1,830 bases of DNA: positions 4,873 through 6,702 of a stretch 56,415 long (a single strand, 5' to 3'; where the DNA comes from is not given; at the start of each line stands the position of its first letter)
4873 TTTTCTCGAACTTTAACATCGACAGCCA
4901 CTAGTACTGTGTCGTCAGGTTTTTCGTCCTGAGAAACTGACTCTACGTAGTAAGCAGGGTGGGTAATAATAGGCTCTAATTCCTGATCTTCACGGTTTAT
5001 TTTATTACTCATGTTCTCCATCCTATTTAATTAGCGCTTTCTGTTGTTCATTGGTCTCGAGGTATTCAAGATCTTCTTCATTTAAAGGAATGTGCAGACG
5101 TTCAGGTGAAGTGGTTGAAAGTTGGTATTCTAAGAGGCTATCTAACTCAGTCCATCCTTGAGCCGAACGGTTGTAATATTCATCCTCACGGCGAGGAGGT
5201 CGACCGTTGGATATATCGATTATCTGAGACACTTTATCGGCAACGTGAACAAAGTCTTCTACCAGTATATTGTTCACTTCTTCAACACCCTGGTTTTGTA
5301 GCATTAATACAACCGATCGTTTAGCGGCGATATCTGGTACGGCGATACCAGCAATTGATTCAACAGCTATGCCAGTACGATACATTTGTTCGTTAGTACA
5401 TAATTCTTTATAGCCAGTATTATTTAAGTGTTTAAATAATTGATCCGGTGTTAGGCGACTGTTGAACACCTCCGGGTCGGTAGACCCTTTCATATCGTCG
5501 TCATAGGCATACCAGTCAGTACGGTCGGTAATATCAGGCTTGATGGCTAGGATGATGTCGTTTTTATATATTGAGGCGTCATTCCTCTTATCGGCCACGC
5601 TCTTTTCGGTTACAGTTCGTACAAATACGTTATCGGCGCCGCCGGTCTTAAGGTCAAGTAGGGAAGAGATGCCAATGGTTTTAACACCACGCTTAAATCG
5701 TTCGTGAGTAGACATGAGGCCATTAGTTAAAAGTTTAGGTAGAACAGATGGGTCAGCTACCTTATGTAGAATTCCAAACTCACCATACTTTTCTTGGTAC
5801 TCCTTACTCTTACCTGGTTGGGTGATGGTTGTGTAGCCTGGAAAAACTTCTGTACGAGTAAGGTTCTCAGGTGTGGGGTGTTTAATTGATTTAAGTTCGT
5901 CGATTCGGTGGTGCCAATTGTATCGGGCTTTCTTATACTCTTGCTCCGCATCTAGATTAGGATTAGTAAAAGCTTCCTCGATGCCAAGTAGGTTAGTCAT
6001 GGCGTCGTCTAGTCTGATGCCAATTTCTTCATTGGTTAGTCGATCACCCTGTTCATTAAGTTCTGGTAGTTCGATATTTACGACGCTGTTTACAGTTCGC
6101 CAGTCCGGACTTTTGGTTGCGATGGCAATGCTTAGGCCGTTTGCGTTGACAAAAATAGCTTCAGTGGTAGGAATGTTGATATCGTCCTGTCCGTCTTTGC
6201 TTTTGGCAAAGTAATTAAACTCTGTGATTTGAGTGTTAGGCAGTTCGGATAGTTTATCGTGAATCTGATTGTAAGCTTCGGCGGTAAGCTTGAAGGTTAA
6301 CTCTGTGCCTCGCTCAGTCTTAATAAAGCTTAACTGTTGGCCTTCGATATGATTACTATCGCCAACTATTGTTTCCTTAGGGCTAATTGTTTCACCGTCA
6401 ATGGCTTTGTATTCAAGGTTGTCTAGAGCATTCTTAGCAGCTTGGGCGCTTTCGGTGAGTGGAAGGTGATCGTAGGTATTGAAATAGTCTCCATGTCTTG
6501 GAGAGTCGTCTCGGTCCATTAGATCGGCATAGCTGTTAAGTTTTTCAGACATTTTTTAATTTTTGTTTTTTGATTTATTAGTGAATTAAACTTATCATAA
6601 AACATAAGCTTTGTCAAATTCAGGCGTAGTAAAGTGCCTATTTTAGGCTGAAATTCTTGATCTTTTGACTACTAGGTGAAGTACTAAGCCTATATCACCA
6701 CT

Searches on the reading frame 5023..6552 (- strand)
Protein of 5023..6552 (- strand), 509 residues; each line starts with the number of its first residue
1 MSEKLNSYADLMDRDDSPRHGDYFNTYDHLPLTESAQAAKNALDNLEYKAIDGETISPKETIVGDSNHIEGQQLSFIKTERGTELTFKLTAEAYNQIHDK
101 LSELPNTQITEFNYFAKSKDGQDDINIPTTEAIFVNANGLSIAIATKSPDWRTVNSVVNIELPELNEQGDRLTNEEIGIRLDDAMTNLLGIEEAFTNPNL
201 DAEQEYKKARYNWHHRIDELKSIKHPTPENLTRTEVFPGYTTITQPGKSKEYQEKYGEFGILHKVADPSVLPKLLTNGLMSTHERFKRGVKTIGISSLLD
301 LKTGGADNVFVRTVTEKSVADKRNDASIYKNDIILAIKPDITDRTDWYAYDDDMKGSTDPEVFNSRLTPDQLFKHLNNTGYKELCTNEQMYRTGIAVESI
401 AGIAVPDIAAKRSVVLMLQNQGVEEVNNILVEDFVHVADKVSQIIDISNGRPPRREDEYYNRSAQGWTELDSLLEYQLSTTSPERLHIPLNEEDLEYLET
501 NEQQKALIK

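Call 3: search_protein_families(library=pfam, proteins=[window:5023-6552:-], max_evalue=10)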
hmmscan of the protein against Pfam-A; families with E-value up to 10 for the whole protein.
window:5023-6552:- (509 aa): 0 families

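Call 4: search_protein_families(library=padloc, proteins=[window:5023-6552:-], max_evalue=10)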
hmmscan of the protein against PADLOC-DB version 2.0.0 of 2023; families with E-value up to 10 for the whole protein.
window:5023-6552:- (509 aa): 0 families

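Call 5: search_protein_families(library=ncbifam, proteins=[window:5023-6552:-], max_evalue=10)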
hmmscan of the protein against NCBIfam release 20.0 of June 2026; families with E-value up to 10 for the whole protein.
window:5023-6552:- (509 aa): 0 families

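Call 6: search_solved_structures(query=window:5023-6552:-, max_evalue=10)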
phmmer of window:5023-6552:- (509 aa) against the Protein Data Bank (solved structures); distinct sequences matched with E-value up to 10: 1.
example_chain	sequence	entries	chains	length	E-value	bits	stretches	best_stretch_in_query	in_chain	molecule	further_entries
4yok_A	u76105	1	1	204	0.099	14.8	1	384-449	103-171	Putative flagellar protein FliS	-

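Call 7: find_homologous_proteins(query=window:5023-6552:-, max_evalue=0.001)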
Query window:5023-6552:- (509 aa): 425 proteins with E <= 0.001 among 8000 candidates; the best 120 are listed.
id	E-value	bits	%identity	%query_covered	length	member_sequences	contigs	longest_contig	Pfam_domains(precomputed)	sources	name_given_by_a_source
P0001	0.0e+0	1140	100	100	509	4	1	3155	-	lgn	-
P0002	1.2e-142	494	50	95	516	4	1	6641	-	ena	-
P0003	3.0e-133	464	50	87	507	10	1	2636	-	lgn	-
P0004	9.8e-132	458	49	84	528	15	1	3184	-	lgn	-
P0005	4.5e-131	456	50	84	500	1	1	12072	-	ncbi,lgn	-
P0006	7.0e-131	456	50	84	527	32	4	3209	-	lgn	-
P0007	4.8e-130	453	49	84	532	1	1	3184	-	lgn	-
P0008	4.3e-129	450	49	87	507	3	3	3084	-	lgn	-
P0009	4.8e-128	446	47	87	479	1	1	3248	-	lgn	-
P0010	4.6e-106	374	44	85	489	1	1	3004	-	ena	-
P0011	2.3e-103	365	50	65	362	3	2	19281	-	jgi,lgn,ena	jgi:hypothetical protein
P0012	6.1e-103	364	43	84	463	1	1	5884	-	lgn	-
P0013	5.5e-102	360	51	64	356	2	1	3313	-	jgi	jgi:hypothetical protein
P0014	4.0e-87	311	54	53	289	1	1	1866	-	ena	-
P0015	7.6e-78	281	47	58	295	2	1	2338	-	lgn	-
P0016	3.7e-72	262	36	87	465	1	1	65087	-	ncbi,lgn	ncbi:MAG: hypothetical protein WAQ27_05835 [Candidatus Microsaccharimonas sp.]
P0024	1.6e-59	220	32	78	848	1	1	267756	-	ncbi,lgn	-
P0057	8.1e-47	178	33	75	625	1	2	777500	-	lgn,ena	-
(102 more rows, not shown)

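Call 15: find_encoding_contigs(protein=P0005, flank=6000, max_places=3)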
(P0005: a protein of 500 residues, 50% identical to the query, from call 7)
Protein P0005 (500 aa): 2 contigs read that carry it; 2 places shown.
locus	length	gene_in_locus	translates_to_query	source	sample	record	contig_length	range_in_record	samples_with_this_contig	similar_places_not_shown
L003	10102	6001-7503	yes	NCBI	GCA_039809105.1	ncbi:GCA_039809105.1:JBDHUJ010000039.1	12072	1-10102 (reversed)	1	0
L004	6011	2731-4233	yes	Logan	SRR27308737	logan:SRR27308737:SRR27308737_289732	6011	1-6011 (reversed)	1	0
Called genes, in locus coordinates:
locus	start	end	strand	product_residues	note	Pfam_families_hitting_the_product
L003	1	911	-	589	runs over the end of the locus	PF04760:IF2_N, PF00009:GTP_EFTU, PF01926:MMR_HSR1, PF02421:FeoB_N (weak), PF03144:GTP_EFTU_D2 (faint), PF22042:EF-G_D2, PF11987:IF-2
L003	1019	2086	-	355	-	PF21710:Spt6_S1 (faint), PF23459:S1_RRP5 (faint), PF24685:OB_RRP5_4th (faint), PF00575:S1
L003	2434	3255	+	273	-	PF00480:ROK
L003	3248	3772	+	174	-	-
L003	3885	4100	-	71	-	-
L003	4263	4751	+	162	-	-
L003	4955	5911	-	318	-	PF03747:ADP_ribosyl_GH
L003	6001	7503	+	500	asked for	-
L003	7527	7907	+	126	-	-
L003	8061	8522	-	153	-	PF01638:HxlR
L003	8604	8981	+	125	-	-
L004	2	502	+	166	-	?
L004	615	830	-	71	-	-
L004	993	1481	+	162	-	-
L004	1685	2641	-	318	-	PF03747:ADP_ribosyl_GH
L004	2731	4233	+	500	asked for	-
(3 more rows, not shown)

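Call 16: find_encoding_contigs(protein=P0016, flank=6000, max_places=3)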
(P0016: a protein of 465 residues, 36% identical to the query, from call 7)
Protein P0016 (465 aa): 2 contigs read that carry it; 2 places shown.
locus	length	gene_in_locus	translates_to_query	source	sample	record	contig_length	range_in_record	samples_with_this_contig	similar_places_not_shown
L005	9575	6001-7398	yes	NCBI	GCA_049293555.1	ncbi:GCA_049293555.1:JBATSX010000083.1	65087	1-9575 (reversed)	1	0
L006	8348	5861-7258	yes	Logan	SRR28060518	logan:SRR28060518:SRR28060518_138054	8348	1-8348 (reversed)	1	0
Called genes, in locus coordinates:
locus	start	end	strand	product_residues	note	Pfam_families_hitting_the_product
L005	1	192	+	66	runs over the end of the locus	PF01084:Ribosomal_S18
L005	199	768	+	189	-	PF08207:EFP_N, PF01132:EFP, PF09285:Elong-fact-P_C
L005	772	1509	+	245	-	PF01479:S4, PF01728:FtsJ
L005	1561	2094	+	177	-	-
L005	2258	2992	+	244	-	PF12811:BaxI_1, PF01027:Bax1-I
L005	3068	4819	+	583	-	-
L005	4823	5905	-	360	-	PF01926:MMR_HSR1, PF02421:FeoB_N, PF06071:YchF-GTPase_C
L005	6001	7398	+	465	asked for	-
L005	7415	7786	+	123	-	-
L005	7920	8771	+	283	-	-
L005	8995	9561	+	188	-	PF04203:Sortase (weak)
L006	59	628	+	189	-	PF08207:EFP_N, PF01132:EFP, PF09285:Elong-fact-P_C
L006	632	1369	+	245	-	PF01479:S4, PF01728:FtsJ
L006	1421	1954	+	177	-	-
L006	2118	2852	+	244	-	PF12811:BaxI_1, PF01027:Bax1-I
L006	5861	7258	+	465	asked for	-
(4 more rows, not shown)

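Call 20: find_encoding_contigs(protein=P0024, flank=6000, max_places=2)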
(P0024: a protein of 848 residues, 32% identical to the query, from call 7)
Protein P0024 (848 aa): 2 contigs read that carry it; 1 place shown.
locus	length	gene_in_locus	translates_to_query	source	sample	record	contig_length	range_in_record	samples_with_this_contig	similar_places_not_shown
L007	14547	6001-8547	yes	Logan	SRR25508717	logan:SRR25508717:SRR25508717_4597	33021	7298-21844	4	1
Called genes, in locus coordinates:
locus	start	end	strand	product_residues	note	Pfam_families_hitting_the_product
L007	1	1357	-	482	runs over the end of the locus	PF00041:fn3 (weak)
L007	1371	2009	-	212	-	-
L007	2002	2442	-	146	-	PF13489:Methyltransf_23, PF08242:Methyltransf_12 (weak), PF02353:CMAS (weak)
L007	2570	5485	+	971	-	PF00580:UvrD-helicase, PF01443:Viral_helicase1 (faint), PF13245:AAA_19, PF13604:AAA_30 (faint), PF13361:UvrD_C, PF13538:UvrD_C_2 (faint), PF01930:Cas_Cas4 (faint), PF12705:PDDEXK_1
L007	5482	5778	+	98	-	PF05258:DciA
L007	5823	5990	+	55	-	-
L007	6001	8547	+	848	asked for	-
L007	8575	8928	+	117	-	-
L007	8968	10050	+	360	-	PF03747:ADP_ribosyl_GH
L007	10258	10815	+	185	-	-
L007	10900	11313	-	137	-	-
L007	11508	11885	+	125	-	-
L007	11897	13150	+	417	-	PF00587:tRNA-synt_2b, PF03129:HGTP_anticodon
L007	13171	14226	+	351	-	PF00022:Actin (faint), PF06723:MreB_Mbl, PF00012:HSP70 (weak), PF14450:FtsA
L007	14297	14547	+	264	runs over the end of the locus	PF04085:MreC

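Call 21: find_encoding_contigs(protein=P0057, flank=6000, max_places=2)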
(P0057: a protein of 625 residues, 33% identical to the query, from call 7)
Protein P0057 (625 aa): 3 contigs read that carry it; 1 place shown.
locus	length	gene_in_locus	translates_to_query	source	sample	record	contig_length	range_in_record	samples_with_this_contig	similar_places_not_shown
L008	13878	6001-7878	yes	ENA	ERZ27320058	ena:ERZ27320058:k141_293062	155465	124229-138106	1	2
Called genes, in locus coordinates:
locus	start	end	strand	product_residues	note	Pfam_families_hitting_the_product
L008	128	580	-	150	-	PF03118:RNA_pol_A_CTD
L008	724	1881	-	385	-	-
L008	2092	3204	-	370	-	-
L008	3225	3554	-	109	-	PF07866:DUF1653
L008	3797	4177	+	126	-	-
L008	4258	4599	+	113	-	-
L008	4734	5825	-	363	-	-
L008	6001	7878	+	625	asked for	-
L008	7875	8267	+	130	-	-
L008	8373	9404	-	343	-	PF03747:ADP_ribosyl_GH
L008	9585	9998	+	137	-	PF18451:CdiA_C (weak)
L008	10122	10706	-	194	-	PF13328:HD_4, PF01966:HD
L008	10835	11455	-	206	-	-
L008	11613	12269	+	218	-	PF01936:NYN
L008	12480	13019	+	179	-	-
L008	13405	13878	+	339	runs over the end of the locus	-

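Call 23: search_protein_representatives(protein=window:5023-6552:-)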
Query: 509 residues. Proteins with E-value up to 0.001 (for the whole library): 727; up to 1e-10: 357; up to 1e-30: 154. The best 150 are listed.
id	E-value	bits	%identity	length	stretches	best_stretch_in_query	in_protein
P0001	0.0e+00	1140.0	100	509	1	1-509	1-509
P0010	1.5e-106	373.8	44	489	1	15-459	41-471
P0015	2.4e-78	280.7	48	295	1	175-452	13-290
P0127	1.1e-72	262.1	38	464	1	41-454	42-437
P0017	1.8e-71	258.0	40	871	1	56-413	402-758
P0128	2.6e-67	244.3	36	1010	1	56-459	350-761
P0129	4.0e-67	243.7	36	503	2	55-414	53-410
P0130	3.3e-66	240.7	40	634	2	55-415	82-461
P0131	6.3e-66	239.8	38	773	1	57-439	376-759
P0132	1.2e-65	238.8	40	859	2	60-416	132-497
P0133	1.5e-65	238.5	41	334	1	171-455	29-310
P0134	2.0e-63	231.5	35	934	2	35-440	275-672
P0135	1.2e-61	225.6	38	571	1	36-451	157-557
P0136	1.9e-60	221.7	39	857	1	50-457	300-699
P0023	3.4e-60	220.9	35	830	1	52-445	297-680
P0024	5.0e-60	220.3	34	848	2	46-440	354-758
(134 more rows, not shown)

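Call 25: predict_structure(alignment_id=A2)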
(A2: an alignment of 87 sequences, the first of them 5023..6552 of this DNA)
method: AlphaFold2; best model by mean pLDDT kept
length: 509 residues; sequences in the alignment: 87
mean_pLDDT: 86.9   pTM: 0.83
mean pLDDT of the five models: 86.9, 86.7, 85.6, 85.1, 84.8
residues with pLDDT >= 90: 357; 70-90: 60; 50-70: 62; < 50: 30
segments of 3 or more residues with pLDDT < 50: 1-21, 459-463
pLDDT, mean of each block of 10 residues (from residue 1): 45 42 62 97 96 88 94 96 97 94 92 89 90 95 96 97 95 97 97 95 93 89 74 97 98 98 95 96 93 89 96 92 68 96 98 94 96 94 85 98 96 97 98 95 96 73 51 58 51 62 63
secondary structure, 60 per line:
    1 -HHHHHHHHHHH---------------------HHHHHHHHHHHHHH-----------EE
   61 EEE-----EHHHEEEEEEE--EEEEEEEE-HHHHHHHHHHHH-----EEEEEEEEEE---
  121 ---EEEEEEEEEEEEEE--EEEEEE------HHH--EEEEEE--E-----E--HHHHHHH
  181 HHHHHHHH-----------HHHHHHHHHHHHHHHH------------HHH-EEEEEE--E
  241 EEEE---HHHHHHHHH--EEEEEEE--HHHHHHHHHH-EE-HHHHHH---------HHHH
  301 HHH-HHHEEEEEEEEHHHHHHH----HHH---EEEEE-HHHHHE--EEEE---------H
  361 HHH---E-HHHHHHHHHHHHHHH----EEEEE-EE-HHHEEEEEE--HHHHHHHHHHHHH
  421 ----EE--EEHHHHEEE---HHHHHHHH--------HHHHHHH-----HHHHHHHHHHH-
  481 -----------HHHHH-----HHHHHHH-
elements in order: H2-12 H34-47 E59-63 E73-79 E82-89 H91-102 E108-117 E124-137 E140-145 E157-162 H174-188 H200-215 E232-237 E240-244 H248-256 E259-265 H268-277 H282-287 H297-303 E308-315 H316-322 E333-337 H339-343 E347-350 H360-363 H369-383 E388-392 E400-405 H408-420 H431-434 E435-437 H441-448 H457-463 H469-479 H492-496 H502-508

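Call 27: fold_search(model_id=the predicted structure, library=pdb)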
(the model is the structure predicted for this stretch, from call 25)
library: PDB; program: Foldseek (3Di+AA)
matches with E <= 10: 757; with E <= 0.001: 2
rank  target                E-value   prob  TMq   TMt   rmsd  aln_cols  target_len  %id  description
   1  7omu_AAA              1.7e-04  1.00  0.24  0.31   7.6       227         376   14  Thermosipho africanus DarTG in complex with ADP-ribose (released 2021-06-23)
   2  8baq                  6.1e-04  1.00  0.26  0.59   6.5       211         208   13  E. coli C7 DarT1 in complex with NAD+ (released 2023-07-12)
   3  7omy_AAA              1.3e-02  1.00  0.25  0.55   6.8       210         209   12  Thermus sp. 2.9 DarT in complex with carba-NAD+ and ssDNA (released 2021-06-23)
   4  7yk3_C                1.4e-02  0.93  0.22  0.44   9.9       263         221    9  Crystal structure of DarTG toxin-antitoxin complex from Mycobacterium tuberculosis (released 2023-05-31)
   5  7omw                  1.5e-02  1.00  0.25  0.57   6.2       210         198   12  Thermus sp. 2.9 DarT in complex with NAD+ (released 2021-06-23)
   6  7omv                  2.4e-02  0.99  0.24  0.53   6.7       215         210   12  Thermus sp. 2.9 DarT (released 2021-06-23)
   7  7yk3_A                3.7e-02  0.96  0.23  0.45   6.1       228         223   12  Crystal structure of DarTG toxin-antitoxin complex from Mycobacterium tuberculosis (released 2023-05-31)
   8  7omx                  5.2e-02  0.96  0.23  0.52   7.1       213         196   13  Thermus sp. 2.9 DarT in complex with carba-NAD+ (released 2021-06-23)
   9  4bf3_A                1.0e-01  0.13  0.09  0.19  12.8       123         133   14  ErpC, a member of the complement regulator acquiring family of surface proteins from Borrelia burgdorfei, possesses an (released 2013-06-05)
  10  6tb2_D                2.0e-01  0.06  0.09  0.12  14.4       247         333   10  Structure of human haptoglobin-hemoglobin bound to S. aureus IsdH (released 2019-12-18)
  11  4j38_A                2.3e-01  0.12  0.10  0.26  12.5       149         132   11  Structure of Borrelia burgdorferi Outer surface protein E in complex with Factor H domains 19-20 (released 2013-05-15)
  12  8do8_A                2.7e-01  0.09  0.07  0.16  16.7       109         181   13  Crystal structure ATG9 HDIR in complex with the ATG13:ATG101 HORMA dimer (released 2022-11-23)
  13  8tvn_A                3.0e-01  0.13  0.08  0.12  11.8        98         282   16  IRAK4 in complex with compound 23 (released 2024-06-26)
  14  1lzk                  3.0e-01  0.07  0.07  0.11  16.0       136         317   14  BACTERIAL HEROIN ESTERASE COMPLEX WITH TRANSITION STATE ANALOG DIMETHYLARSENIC ACID (released 2003-01-28)
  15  9lu5_M                3.4e-01  0.04  0.07  0.17  20.4       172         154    7  Structure of bacteriophage T4 neck protein gp13 and gp14 and Hfq assembled in vitro in C6 symmetry (released 2026-02-18)
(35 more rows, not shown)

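Call 29: search_protein_families(library=pfam, alignment_id=A1, max_evalue=1)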
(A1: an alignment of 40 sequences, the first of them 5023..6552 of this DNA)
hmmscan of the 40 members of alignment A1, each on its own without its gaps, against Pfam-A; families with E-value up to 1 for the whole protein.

A. member 1, window:5023-6552:- (509 aa): 0 families

B. families by the number of members that match (of 40 scanned): 31 families (the first 25 are shown)
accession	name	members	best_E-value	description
PF04025.18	RemA-like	3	0.03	Extracellular matrix regulatory protein A-like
PF19164.5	DUF5846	1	0.0018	Family of unknown function (DUF5846)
PF03551.20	PadR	1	0.0052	Transcriptional regulator PadR-like family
PF14487.12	DarT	1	0.014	ssDNA thymidine ADP-ribosyltransferase, DarT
PF22172.1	C2c1_helical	1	0.015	CRISPR-associated endonuclease C2c1 second helical domain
PF05957.18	DUF883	1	0.03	DUF883 N-terminal domain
PF06248.19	Zw10_N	1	0.042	Centromere/kinetochore Zw10 N-terminal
PF04992.19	RNA_pol_Rpb1_6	1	0.048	RNA polymerase Rpb1, domain 6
PF06180.16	CbiK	1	0.052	Cobalt chelatase (CbiK)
PF09269.16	DUF1967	1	0.061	Domain of unknown function (DUF1967)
PF07804.18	HipA_C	1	0.061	HipA-like C-terminal domain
PF08708.16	PriCT_1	1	0.063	Primase C terminal 1 (PriCT-1)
PF10241.14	KxDL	1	0.066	Uncharacterized conserved protein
PF07628.16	DUF1589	1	0.069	Protein of unknown function (DUF1589)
PF13015.12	PRKCSH_1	1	0.097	Glucosidase II beta subunit-like protein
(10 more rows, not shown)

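Call 31: search_solved_structures(query=A2, max_evalue=10, show_alignments=3)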
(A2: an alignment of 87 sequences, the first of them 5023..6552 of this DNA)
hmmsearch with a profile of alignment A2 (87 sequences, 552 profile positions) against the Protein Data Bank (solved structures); distinct sequences matched with E-value up to 10: 0.
